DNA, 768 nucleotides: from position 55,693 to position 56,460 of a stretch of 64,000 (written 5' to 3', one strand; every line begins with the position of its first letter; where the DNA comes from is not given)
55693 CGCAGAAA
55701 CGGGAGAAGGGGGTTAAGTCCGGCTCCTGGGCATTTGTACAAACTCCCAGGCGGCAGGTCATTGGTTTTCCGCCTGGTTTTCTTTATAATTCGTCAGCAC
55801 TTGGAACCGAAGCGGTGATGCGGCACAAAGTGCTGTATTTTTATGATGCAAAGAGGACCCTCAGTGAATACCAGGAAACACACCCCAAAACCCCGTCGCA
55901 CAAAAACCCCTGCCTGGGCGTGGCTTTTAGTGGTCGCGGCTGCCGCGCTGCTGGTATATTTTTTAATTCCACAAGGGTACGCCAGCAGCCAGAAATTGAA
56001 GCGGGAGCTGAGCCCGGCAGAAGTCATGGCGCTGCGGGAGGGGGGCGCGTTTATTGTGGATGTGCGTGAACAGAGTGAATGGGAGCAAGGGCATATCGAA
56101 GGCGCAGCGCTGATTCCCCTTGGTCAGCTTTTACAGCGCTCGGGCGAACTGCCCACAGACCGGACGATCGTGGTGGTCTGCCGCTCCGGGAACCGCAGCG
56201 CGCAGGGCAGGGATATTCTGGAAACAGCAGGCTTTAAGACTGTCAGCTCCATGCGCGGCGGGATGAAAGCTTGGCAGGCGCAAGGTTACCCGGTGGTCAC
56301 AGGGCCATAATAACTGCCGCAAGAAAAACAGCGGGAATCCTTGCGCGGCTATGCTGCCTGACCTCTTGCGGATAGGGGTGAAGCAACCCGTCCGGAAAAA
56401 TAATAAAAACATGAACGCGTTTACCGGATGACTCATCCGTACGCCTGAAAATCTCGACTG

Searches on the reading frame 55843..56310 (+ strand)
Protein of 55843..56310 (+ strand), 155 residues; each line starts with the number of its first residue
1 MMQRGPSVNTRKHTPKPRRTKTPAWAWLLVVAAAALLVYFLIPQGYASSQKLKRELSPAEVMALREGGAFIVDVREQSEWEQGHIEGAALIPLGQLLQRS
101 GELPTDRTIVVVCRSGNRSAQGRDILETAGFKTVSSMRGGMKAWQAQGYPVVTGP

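Call 7: search_protein_families(library=pfam, proteins=[window:55843-56310:+], max_evalue=0.01)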
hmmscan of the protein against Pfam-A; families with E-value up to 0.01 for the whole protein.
window:55843-56310:+ (155 aa): 1 family
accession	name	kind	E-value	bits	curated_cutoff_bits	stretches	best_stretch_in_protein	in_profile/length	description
PF00581.25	Rhodanese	-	1.8e-21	76.9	22.2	1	57-146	1-101/102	Rhodanese-like domain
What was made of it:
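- One domain: Pfam Rhodanese spans the TGA (call 7).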

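Call 19: search_protein_families(library=ncbifam, proteins=[window:55843-56310:+], max_evalue=0.01)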
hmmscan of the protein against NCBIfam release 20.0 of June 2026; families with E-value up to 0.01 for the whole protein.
window:55843-56310:+ (155 aa): 18 families
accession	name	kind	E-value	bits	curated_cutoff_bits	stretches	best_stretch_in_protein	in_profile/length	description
NF006444.0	PRK08762.1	equivalog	2.9e-22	78.8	449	1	50-152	11-115/387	molybdopterin-synthase adenylyltransferase MoeB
NF005902.0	PRK07878.1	equivalog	3e-17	62.6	647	1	69-147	304-384/392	adenylyltransferase/sulfurtransferase MoeZ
NF045521.1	rhoda_near_glyco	subfamily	5.7e-12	45.7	145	1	67-152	30-116/144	rhodanese homology domain-containing protein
NF001195.0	PRK00162.1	equivalog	1.1e-11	45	102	1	62-150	13-102/108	thiosulfate sulfurtransferase GlpE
NF041203.1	rhodanese_LYCAU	equivalog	1.1e-11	44.5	115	1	63-151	31-123/126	rhodanese-related (seleno)protein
NF005646.0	PRK07411.1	equivalog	1.2e-11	44.4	633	1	50-148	275-383/390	molybdopterin-synthase adenylyltransferase MoeB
NF007627.0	PRK10287.1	equivalog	3.4e-09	36.9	102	1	70-142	22-95/104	thiosulfate sulfurtransferase PspE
TIGR02981.1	phageshock_pspE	exception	3.7e-07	30.4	126.3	1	70-142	20-93/101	thiosulfate sulfurtransferase PspE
NF008750.0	PRK11784.1-2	equivalog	6e-07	28.9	241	1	62-93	9-40/346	tRNA 2-selenouridine(34) synthase MnmH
TIGR03167.1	tRNA_sel_U_synt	equivalog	1.5e-05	24.6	219.75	0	70-93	4-27/311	tRNA 2-selenouridine(34) synthase MnmH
NF033833.0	rhodan_ChrE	equivalog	1.7e-05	24.7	120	1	69-153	20-106/108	rhodanese family chromate resistance protein ChrE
NF001133.1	PRK00142.1-1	equivalog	5.2e-05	22.9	170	1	47-143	99-202/229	oxygen-dependent tRNA uridine(34) hydroxylase TrhO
NF008752.0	PRK11784.1-4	equivalog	0.00012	21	266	0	107-146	92-130/357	tRNA 2-selenouridine(34) synthase MnmH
NF045694.1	seleno_TsoB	exception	0.00027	19.1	805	1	66-153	59-158/572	rhodanese/DsbD fusion-like selenoprotein TsoB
TIGR04271.1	ThiI_C_thiazole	equivalog_domain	0.00053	20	70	1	53-135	11-97/101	thiazole biosynthesis protein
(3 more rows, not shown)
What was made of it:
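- Closest curated model: the best NCBIfam hit is the CxU rhodanese selenoprotein model NF041203 (call 19).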
